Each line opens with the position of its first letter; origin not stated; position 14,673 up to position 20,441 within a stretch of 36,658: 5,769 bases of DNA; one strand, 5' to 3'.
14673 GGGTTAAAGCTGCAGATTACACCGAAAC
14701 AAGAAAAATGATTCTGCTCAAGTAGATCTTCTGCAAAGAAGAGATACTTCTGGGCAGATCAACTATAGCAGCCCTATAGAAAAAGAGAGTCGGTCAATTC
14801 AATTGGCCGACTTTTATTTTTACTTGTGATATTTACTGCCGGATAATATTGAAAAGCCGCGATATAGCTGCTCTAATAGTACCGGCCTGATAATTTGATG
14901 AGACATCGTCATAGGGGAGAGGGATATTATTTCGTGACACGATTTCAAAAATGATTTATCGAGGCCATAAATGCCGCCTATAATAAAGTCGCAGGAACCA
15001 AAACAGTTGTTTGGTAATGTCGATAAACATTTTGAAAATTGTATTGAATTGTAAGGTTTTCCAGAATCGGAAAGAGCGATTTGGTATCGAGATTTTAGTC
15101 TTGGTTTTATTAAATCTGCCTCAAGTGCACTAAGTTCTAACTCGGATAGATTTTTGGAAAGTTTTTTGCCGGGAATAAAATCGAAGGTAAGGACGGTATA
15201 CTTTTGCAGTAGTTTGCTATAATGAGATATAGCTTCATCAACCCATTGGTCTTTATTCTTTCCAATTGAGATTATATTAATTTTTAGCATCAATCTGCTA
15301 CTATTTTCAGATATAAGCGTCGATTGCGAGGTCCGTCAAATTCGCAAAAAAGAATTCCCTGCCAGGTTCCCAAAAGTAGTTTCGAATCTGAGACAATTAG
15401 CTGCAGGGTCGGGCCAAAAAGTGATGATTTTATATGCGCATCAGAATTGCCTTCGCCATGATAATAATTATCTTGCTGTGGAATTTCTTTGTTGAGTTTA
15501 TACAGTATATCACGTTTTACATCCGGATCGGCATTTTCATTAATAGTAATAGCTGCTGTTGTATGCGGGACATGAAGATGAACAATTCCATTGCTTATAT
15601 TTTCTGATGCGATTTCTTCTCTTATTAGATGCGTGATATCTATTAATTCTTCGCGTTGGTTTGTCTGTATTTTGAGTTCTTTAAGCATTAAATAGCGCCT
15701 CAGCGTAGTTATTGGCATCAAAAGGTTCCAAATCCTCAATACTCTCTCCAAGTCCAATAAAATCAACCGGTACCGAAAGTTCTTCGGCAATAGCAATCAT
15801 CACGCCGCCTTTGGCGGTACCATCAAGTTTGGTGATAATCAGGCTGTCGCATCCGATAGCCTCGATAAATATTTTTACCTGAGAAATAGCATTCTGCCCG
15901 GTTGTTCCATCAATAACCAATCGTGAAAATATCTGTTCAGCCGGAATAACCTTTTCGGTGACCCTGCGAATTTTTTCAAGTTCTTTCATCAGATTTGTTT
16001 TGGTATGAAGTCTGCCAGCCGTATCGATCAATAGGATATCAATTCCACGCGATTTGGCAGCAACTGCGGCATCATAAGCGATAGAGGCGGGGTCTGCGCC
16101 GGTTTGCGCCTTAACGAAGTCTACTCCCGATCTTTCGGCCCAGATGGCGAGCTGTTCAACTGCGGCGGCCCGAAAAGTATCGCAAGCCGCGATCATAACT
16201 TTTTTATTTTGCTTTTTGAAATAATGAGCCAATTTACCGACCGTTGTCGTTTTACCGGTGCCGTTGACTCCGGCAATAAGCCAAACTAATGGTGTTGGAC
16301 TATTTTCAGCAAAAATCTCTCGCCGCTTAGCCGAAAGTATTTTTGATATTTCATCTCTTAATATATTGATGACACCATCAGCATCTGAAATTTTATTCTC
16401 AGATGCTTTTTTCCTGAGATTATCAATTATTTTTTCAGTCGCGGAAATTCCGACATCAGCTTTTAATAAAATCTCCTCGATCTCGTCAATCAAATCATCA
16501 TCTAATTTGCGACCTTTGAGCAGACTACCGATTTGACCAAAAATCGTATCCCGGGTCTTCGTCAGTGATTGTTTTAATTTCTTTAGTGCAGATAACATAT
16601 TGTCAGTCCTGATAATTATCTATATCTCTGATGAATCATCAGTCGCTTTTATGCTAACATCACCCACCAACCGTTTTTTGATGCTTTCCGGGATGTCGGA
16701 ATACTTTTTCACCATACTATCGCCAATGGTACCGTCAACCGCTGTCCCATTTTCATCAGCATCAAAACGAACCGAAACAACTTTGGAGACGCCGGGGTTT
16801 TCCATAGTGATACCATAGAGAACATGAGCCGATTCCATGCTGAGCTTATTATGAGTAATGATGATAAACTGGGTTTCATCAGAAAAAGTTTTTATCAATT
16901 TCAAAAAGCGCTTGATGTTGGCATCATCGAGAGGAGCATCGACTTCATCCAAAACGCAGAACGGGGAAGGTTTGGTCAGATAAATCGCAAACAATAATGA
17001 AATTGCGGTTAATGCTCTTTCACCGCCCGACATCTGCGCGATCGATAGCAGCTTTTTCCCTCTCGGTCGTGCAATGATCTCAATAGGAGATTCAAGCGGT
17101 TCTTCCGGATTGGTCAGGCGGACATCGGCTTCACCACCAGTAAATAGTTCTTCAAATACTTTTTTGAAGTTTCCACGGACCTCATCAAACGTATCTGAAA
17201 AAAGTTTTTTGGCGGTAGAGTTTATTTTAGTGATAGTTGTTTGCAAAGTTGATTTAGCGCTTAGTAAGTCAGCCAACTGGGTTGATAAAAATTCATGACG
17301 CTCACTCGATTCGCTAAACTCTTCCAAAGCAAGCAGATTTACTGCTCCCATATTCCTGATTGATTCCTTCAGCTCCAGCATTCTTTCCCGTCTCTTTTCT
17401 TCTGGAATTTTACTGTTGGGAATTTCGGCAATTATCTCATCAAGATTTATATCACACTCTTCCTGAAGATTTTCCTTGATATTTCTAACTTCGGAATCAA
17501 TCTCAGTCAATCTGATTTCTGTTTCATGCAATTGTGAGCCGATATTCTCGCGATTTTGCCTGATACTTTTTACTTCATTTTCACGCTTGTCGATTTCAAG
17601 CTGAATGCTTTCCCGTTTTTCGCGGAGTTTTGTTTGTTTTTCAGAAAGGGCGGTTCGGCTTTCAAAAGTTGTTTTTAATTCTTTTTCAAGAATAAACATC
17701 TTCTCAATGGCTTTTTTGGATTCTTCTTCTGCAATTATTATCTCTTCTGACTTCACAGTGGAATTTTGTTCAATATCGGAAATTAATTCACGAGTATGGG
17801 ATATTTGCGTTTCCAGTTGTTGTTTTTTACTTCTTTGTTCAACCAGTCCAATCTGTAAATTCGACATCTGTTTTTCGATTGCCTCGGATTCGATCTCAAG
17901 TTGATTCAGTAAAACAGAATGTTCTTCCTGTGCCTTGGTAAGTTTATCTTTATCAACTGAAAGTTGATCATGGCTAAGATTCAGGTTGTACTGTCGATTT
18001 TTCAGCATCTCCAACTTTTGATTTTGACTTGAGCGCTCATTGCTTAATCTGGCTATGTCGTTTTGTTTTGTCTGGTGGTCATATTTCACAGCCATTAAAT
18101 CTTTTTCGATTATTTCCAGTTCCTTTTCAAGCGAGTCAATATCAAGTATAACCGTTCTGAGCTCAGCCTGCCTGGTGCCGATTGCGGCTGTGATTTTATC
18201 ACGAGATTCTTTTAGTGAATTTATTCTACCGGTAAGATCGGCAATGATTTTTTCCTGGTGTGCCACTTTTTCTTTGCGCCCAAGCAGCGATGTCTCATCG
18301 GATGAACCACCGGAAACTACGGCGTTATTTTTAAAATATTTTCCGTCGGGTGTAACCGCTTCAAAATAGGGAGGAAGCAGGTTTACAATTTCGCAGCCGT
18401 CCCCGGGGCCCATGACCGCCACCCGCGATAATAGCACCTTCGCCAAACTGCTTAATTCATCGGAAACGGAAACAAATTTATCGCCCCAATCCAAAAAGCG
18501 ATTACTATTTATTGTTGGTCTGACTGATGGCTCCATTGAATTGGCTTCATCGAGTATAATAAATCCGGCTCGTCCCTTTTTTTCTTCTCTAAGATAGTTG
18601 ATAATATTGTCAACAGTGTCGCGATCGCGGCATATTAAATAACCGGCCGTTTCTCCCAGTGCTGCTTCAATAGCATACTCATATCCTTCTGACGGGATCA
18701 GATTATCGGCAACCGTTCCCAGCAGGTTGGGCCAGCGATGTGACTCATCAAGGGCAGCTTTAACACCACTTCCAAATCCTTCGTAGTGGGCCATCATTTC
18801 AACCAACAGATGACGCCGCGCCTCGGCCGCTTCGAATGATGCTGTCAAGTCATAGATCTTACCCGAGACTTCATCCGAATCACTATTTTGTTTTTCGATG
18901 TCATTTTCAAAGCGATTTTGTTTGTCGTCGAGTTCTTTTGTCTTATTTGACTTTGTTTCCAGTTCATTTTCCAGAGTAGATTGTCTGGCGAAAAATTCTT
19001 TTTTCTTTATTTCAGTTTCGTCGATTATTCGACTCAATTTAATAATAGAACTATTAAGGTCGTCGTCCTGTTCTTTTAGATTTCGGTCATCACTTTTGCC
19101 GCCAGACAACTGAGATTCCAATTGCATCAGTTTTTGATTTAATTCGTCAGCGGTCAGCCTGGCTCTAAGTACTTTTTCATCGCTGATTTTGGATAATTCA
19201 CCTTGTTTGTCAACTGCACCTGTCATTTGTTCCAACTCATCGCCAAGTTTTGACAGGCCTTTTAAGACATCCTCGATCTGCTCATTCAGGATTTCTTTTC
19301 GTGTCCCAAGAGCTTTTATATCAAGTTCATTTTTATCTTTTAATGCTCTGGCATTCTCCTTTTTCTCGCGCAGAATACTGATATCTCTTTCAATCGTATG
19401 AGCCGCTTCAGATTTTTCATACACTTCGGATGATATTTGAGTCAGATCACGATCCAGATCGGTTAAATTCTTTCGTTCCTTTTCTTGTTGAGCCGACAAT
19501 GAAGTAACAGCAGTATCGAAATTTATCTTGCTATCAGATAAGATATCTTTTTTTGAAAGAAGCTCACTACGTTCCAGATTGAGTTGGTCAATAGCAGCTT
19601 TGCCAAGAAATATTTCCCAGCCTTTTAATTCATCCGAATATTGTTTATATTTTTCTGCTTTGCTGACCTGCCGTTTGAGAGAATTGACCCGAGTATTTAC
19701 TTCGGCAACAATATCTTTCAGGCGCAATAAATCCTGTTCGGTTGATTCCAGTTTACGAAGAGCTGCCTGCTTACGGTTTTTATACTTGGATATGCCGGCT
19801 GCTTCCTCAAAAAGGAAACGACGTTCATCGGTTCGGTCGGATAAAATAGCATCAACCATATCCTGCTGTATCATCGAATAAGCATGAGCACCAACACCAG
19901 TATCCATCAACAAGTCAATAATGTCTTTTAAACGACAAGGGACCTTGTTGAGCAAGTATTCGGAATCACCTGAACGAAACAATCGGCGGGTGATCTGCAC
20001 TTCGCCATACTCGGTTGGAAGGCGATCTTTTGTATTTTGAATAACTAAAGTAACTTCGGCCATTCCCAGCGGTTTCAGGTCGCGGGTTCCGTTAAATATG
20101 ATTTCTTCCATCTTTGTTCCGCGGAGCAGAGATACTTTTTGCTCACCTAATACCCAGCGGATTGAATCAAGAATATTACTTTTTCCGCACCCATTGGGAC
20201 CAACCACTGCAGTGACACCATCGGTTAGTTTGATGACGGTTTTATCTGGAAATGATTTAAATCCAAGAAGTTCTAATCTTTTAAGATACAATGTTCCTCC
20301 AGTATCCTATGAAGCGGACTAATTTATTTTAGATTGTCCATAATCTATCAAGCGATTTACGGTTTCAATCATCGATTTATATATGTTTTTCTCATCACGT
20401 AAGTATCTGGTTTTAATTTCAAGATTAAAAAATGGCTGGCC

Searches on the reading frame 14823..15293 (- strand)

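Call 14: search_protein_families(library=pfam, proteins=[window:14823-15293:-], max_evalue=0.001)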
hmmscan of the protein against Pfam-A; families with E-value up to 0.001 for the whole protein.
window:14823-15293:- (157 aa): 1 family
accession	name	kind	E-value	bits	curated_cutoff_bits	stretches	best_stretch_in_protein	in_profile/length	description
PF02590.22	SPOUT_MTase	-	9.6e-39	133.3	27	1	3-156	1-154/154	Predicted SPOUT methyltransferase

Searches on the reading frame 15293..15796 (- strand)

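Call 14: search_protein_families(library=pfam, proteins=[window:15293-15796:-], max_evalue=0.001)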
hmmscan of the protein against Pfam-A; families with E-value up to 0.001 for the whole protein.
window:15293-15796:- (168 aa): 1 family
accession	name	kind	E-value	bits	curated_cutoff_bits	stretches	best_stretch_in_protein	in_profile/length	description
PF01894.22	UPF0047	-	1.1e-41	142.1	27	1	53-165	1-117/117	Uncharacterised protein family UPF0047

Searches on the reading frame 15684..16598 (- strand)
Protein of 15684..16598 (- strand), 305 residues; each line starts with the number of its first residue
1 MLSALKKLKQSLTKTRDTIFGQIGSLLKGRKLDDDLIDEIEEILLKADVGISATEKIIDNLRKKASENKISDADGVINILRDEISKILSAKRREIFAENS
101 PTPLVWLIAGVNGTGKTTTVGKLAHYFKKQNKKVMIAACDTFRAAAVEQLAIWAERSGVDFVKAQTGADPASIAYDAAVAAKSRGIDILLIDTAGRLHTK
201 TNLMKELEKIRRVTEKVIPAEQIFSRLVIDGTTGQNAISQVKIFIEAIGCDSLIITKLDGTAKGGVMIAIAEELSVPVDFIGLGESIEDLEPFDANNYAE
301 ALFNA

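Call 14: search_protein_families(library=pfam, proteins=[window:15684-16598:-], max_evalue=0.001)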
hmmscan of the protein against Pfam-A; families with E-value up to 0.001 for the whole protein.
window:15684-16598:- (305 aa): 8 families
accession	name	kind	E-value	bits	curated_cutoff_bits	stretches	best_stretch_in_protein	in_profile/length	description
PF00448.28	SRP54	-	4e-75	252.2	22.7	1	104-303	2-195/196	SRP54-type protein, GTPase domain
PF02881.24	SRP54_N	-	1.4e-16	60.9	22.4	1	21-84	3-75/75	SRP54-type protein, helical bundle domain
PF13604.12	AAA_30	-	5.8e-06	26.6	27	1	104-201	19-104/191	AAA domain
PF06414.18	Zeta_toxin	-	7e-06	26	22.3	1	97-209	11-119/199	Zeta toxin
PF01656.29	CbiA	-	2.3e-05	24.8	25.4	0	113-141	9-37/125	CobQ/CobB/MinD/ParA nucleotide binding domain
PF02492.25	cobW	-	5.4e-05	23.3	20.7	1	105-263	2-158/180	CobW/HypB/UreG, nucleotide-binding domain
PF13191.12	AAA_16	-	9.6e-05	23.4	32.6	1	100-168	21-85/167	AAA ATPase domain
PF13245.12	AAA_19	-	0.00023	21.8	25.1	1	96-149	5-58/134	AAA domain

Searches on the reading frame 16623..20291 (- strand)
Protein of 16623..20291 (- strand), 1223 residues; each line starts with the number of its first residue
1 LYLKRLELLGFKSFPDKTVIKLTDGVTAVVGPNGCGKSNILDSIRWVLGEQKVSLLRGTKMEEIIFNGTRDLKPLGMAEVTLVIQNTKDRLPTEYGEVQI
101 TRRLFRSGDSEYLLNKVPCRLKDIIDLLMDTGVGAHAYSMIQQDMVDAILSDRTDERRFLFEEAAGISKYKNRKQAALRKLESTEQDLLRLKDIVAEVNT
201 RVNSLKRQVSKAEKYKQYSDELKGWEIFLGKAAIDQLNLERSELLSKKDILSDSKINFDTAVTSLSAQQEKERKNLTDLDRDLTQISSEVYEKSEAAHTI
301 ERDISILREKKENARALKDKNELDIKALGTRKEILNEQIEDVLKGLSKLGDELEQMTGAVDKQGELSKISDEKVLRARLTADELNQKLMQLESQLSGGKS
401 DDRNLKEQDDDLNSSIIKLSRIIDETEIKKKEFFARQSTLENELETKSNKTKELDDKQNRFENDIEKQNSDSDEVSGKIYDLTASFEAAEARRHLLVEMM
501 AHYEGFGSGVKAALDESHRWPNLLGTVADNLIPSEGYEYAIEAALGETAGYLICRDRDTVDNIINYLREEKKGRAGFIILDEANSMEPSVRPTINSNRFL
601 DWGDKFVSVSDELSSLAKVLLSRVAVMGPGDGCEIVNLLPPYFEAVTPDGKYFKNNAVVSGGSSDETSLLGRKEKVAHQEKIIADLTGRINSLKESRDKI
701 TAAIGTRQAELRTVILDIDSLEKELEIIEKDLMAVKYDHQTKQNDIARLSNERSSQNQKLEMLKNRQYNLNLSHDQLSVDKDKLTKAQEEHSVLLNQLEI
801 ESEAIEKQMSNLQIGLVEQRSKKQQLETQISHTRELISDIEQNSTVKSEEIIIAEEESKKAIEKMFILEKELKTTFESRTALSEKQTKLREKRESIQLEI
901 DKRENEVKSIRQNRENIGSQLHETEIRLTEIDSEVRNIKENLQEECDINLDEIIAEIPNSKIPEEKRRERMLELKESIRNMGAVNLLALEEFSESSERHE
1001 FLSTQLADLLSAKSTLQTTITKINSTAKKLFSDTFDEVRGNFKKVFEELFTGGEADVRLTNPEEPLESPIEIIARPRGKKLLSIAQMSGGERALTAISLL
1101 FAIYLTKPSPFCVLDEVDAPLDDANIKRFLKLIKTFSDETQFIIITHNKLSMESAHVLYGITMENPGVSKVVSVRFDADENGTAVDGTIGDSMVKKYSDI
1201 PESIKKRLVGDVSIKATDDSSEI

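Call 14: search_protein_families(library=pfam, proteins=[window:16623-20291:-], max_evalue=0.001)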
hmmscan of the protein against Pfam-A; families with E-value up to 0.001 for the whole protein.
window:16623-20291:- (1223 aa): 5 families
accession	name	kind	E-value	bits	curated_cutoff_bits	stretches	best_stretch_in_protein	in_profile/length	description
PF02463.25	SMC_N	-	5.6e-60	202.9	40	2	2-398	1-140/220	RecF/RecN/SMC N terminal domain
PF06470.18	SMC_hinge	-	5.6e-18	65.9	22.5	1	522-626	3-105/116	SMC proteins Flexible Hinge Domain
PF13304.12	AAA_21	-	6.7e-11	43.2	27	2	1021-1150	157-301/304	AAA domain, putative AbiEii toxin, Type IV TA system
PF13175.12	AAA_15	-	2.7e-06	27.7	32.1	1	1-471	1-274/374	AAA ATPase domain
PF13555.12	AAA_29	-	2e-05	24.7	27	1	3-49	1-47/61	P-loop containing region of AAA domain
